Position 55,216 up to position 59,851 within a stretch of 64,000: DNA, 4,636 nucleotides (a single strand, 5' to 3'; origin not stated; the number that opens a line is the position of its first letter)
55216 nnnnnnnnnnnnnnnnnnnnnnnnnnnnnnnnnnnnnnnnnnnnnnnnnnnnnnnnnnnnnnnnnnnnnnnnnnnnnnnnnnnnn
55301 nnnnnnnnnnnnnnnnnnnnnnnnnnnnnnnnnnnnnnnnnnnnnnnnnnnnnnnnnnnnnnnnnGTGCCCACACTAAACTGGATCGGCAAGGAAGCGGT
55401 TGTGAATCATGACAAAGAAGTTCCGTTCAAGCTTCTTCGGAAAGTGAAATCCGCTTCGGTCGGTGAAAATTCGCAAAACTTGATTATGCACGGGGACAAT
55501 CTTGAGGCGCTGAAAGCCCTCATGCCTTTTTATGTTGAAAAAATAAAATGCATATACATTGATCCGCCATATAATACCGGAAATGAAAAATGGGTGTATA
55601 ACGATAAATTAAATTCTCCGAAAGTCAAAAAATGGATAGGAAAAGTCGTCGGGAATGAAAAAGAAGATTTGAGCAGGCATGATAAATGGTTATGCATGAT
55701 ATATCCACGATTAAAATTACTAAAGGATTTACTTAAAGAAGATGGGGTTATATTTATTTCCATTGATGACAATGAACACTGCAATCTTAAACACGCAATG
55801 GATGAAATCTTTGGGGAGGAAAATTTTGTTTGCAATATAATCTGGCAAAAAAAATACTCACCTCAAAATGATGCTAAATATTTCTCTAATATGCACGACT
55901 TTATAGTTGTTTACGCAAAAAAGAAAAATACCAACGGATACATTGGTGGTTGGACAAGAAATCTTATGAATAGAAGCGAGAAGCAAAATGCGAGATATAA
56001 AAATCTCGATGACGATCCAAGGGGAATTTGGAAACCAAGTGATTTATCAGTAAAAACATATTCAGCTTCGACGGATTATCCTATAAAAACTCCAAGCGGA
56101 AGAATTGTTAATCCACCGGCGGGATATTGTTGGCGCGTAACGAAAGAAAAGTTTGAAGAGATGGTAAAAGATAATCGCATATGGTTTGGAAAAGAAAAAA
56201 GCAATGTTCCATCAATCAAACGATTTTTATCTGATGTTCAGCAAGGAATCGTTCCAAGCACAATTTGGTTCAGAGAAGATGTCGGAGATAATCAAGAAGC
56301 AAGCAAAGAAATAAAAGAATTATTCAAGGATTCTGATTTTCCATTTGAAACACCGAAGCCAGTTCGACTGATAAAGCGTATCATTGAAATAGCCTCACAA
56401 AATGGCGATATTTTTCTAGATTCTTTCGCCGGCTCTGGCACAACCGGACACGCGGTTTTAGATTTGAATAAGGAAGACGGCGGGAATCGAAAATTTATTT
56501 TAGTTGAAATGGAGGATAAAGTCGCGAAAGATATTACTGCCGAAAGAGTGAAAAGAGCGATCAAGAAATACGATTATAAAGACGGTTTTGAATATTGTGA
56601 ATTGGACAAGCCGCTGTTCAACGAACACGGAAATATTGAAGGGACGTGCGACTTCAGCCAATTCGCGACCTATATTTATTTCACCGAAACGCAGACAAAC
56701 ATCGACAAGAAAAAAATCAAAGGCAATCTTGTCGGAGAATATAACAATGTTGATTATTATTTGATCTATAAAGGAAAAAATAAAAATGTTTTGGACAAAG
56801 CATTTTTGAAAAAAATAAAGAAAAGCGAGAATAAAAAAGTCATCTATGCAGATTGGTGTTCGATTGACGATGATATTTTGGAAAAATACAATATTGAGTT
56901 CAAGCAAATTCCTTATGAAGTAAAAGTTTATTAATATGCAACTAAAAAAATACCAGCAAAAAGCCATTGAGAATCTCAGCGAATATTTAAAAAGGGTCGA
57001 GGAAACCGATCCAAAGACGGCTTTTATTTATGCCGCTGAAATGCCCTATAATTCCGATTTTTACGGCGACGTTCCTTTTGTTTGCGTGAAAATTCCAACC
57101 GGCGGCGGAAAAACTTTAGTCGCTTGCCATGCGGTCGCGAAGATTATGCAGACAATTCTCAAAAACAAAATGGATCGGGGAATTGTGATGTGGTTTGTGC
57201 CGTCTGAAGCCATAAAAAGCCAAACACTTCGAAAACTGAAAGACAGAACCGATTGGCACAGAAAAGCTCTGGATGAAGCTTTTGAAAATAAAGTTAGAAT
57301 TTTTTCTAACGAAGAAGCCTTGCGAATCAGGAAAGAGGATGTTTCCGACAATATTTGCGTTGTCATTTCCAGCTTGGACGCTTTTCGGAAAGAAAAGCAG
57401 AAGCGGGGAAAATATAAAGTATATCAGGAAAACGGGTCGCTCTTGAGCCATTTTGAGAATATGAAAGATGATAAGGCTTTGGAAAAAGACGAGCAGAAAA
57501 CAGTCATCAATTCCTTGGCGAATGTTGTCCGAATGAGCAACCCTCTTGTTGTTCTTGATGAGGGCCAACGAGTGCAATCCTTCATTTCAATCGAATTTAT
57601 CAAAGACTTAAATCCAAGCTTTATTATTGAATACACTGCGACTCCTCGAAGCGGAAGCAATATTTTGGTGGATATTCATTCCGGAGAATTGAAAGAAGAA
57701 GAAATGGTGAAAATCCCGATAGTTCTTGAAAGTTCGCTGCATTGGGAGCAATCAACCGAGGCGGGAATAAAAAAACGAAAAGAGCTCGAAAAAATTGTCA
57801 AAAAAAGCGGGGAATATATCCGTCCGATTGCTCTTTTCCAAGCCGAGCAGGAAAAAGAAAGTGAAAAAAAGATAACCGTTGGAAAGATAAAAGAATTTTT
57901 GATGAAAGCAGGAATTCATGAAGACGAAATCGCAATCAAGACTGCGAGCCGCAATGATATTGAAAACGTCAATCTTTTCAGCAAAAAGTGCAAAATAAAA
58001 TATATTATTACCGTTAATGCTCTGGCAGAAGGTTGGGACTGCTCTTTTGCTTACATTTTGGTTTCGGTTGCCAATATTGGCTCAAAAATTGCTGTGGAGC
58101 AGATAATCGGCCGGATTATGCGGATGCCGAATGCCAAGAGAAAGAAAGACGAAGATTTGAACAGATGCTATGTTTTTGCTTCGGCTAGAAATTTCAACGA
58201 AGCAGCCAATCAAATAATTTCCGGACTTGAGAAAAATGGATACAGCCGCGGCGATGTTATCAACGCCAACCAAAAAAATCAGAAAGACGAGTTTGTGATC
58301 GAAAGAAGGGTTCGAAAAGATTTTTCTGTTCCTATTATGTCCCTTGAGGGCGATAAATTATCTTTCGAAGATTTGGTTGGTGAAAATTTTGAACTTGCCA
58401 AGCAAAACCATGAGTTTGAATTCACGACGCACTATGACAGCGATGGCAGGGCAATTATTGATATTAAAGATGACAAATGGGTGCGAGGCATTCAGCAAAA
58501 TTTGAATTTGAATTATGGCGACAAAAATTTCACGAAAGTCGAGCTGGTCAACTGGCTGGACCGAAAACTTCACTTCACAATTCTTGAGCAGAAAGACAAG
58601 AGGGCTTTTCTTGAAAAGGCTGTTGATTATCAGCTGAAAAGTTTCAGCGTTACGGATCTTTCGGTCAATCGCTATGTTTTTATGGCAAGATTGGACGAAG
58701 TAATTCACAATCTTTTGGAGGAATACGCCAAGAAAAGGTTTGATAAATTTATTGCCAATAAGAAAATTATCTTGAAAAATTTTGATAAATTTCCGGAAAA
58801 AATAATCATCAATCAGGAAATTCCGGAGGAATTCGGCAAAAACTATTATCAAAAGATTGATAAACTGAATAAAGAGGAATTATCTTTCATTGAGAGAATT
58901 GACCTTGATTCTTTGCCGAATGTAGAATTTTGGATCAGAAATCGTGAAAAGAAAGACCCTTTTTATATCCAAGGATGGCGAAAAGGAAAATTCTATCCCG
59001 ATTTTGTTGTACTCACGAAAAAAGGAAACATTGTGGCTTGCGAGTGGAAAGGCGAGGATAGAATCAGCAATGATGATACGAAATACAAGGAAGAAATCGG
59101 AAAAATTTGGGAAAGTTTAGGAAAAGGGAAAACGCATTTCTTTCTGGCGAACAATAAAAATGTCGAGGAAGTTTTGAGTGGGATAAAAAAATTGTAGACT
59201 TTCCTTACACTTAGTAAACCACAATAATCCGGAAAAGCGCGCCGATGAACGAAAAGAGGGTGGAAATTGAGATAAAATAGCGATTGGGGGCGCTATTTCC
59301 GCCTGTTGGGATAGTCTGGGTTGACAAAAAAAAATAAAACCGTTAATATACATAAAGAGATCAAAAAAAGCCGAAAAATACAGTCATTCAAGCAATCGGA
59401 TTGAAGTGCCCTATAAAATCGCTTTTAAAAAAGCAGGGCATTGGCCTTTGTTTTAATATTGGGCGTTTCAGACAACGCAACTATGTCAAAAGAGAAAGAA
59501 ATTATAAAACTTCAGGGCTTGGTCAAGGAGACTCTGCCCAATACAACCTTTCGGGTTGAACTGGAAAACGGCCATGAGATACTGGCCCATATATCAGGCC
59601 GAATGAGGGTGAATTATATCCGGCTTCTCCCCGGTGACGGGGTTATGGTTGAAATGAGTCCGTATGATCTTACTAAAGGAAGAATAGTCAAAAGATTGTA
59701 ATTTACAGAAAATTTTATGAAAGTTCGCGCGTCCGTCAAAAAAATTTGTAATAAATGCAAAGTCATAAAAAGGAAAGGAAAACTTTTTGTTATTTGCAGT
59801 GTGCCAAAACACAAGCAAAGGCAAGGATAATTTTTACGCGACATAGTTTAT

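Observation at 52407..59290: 6.8 kb AT-rich island bracketed by 54-bp direct repeats that duplicate a gene's 3' end; cargo is protease + unknown proteins + Type III R-M, with no integrase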

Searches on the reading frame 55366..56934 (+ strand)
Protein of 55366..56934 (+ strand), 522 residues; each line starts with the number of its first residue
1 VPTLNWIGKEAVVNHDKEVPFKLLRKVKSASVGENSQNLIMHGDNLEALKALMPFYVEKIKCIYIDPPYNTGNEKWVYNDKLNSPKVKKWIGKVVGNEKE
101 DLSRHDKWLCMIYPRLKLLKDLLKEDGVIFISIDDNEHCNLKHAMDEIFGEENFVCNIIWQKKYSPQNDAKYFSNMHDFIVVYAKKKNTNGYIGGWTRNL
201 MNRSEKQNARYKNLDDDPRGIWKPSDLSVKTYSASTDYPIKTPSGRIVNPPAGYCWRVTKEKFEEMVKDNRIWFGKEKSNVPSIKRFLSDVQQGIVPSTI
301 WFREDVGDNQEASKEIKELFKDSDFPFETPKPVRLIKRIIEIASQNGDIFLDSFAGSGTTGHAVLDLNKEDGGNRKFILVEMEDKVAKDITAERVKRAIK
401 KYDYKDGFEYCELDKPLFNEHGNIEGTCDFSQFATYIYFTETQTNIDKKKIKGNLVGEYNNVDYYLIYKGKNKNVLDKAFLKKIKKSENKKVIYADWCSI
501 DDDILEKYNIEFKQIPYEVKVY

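Call 7: search_protein_families(library=pfam, proteins=[window:55366-56934:+], max_evalue=0.01)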
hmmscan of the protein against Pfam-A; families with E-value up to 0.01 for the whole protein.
window:55366-56934:+ (522 aa): 2 families
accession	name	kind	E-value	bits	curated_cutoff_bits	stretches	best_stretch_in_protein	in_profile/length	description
PF01555.25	N6_N4_Mtase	-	3.3e-43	148.6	26.7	1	60-388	1-217/221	DNA methylase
PF03602.21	Cons_hypoth95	-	0.00038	20.6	24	0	12-90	69-141/182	Conserved hypothetical protein 95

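Call 8: search_protein_families(library=padloc, proteins=[window:55366-56934:+], max_evalue=0.01)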
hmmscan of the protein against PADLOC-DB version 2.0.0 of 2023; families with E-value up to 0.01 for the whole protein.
window:55366-56934:+ (522 aa): 44 families (the best 25 are shown)
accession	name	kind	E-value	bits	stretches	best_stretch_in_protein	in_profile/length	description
PDLC03644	MTase_III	-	1.1e-191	636.3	1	1-521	1-541/542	Type III methyltransferase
PDLC03634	MTase_III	-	3.2e-121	404.2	1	4-396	60-452/621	Type III methyltransferase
PDLC03640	MTase_III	-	4.6e-116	386.7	2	1-189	1-202/654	Type III methyltransferase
PDLC03637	MTase_III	-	1.6e-111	371.5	1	6-395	89-466/513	Type III methyltransferase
PDLC03641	MTase_III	-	3.6e-95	317.9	1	4-398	68-463/657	Type III methyltransferase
PDLC03636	MTase_III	-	1.7e-85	285.9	2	100-403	88-413/575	Type III methyltransferase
PDLC03642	MTase_III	-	1.2e-56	190.5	1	31-399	76-415/528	Type III methyltransferase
PDLC03639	MTase_III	-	6.6e-47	158.2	2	35-247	85-275/639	Type III methyltransferase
PDLC03635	MTase_III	-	1e-46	158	2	104-400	264-577/708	Type III methyltransferase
PDLC03643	MTase_III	-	3e-43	146.6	1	112-388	1-272/465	Type III methyltransferase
PDLC03638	MTase_III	-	3.6e-43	145.9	1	38-421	381-701/816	Type III methyltransferase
PDLC03354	MTase_II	-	6.9e-42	141.9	1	36-399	54-386/425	Type II methyltransferase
PDLC03646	MTase_III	-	1.2e-36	124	2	230-407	678-848/1057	Type III methyltransferase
PDLC03278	MTase_II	-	1.4e-32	111.6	3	247-395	217-353/390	Type II methyltransferase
PDLC03300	MTase_II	-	3.6e-31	106.3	2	33-188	7-165/302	Type II methyltransferase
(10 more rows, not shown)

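Call 9: search_protein_families(library=ncbifam, proteins=[window:55366-56934:+], max_evalue=0.01)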
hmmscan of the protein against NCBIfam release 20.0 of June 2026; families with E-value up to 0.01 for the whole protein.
window:55366-56934:+ (522 aa): 4 families
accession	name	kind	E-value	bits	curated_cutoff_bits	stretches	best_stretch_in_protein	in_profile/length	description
NF008572.0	PRK11524.1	equivalog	1.8e-16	60.1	292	2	329-388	197-250/294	adenine-specific DNA-methyltransferase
NF050803.1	DnaMtaseCcrMCaul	equivalog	6.7e-13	48.3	830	2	327-398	186-250/350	adenine-specific DNA-methyltransferase CcrM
NF010253.0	PRK13699.1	subfamily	0.00011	21.9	244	1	328-388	145-199/226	DNA methyltransferase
TIGR00095.1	TIGR00095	equivalog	0.0023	17.6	117.5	0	58-79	123-144/194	16S rRNA (guanine(966)-N(2))-methyltransferase RsmD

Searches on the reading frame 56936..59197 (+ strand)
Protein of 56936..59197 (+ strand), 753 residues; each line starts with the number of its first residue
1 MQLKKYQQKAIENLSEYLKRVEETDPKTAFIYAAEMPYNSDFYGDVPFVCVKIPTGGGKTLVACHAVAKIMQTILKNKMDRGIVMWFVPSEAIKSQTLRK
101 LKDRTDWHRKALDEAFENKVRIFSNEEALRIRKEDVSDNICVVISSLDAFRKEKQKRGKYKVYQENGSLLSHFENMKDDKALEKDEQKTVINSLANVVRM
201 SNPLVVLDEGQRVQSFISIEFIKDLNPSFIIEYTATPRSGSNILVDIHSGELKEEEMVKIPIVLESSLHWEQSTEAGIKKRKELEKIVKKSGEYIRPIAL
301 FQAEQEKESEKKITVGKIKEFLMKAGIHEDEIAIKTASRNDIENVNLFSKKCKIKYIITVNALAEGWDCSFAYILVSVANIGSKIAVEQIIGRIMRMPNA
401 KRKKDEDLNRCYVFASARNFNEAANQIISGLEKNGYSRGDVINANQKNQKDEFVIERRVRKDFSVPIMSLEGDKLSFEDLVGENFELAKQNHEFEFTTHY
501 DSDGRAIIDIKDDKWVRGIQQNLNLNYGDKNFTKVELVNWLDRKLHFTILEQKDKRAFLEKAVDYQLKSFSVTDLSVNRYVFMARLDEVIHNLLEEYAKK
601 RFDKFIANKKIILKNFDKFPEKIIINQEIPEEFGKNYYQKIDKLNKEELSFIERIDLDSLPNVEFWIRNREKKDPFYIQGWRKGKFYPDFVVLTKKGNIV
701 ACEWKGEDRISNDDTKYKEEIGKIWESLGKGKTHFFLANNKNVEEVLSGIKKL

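Call 7: search_protein_families(library=pfam, proteins=[window:56936-59197:+], max_evalue=0.01)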
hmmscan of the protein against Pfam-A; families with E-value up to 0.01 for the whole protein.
window:56936-59197:+ (753 aa): 3 families
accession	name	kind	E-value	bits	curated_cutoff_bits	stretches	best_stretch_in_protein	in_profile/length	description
PF04851.21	ResIII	-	1.6e-12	48.1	22.5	1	1-238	2-163/164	Type III restriction enzyme, res subunit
PF00270.35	DEAD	-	4e-06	27.1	26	1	49-117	17-81/167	DEAD/DEAH box helicase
PF00271.37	Helicase_C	-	0.0026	18.4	23.5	0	317-397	30-109/110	Helicase conserved C-terminal domain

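Call 8: search_protein_families(library=padloc, proteins=[window:56936-59197:+], max_evalue=0.01)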
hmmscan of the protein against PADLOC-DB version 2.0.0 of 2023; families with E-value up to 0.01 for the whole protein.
window:56936-59197:+ (753 aa): 5 families
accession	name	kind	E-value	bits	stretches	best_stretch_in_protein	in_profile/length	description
PDLC03650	REase_III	-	3.2e-87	291.9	2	33-434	44-458/898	Type III restriction enzyme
PDLC03653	REase_III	-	2.8e-74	248.7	2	20-446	60-516/883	Type III restriction enzyme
PDLC03647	REase_III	-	5.1e-12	42.8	2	51-260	90-269/989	Type III restriction enzyme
PDLC03648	REase_III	-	8.1e-12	42.1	1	200-422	131-378/871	Type III restriction enzyme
PDLC04531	PDC-M23B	-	8.3e-06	22.1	1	49-103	316-367/1060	-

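Call 9: search_protein_families(library=ncbifam, proteins=[window:56936-59197:+], max_evalue=0.01)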
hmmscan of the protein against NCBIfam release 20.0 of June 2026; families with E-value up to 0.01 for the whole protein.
window:56936-59197:+ (753 aa): 1 family
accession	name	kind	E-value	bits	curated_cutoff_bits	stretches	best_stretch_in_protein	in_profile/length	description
NF046055.1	restr_BPTD_3080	equivalog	2.3e-10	39.1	800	1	352-401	572-621/970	BPTD_3080 family restriction endonuclease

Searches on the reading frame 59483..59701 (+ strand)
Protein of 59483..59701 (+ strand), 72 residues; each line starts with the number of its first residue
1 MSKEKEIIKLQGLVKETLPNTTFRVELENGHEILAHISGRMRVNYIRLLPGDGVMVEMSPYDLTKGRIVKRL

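Call 85: find_encoding_contigs(protein=window:59483-59701:+, flank=10000, max_places=10)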
Protein window:59483-59701:+ (72 aa): 2 contigs read that carry it; 2 places shown.
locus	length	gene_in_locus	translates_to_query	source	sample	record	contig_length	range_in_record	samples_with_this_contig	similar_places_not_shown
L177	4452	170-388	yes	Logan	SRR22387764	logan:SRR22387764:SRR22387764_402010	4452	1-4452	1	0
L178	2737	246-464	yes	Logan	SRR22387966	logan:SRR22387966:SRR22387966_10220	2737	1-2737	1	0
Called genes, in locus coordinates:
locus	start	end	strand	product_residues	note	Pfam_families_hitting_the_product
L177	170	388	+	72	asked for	PF01176:eIF-1a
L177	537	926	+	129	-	PF00416:Ribosomal_S13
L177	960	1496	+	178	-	PF00411:Ribosomal_S11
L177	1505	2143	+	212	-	PF00163:Ribosomal_S4, PF01479:S4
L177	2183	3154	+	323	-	PF01193:RNA_pol_L, PF01000:RNA_pol_A_bac, PF03118:RNA_pol_A_CTD, PF14520:HHH_5 (weak), PF26169:HHH_XRCC3_RpoA (weak)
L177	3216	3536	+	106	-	PF01196:Ribosomal_L17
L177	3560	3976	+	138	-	PF00572:Ribosomal_L13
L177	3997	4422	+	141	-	PF00380:Ribosomal_S9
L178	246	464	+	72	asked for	PF01176:eIF-1a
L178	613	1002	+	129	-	PF00416:Ribosomal_S13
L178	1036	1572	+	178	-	PF00411:Ribosomal_S11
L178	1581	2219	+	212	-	PF00163:Ribosomal_S4, PF01479:S4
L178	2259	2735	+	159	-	?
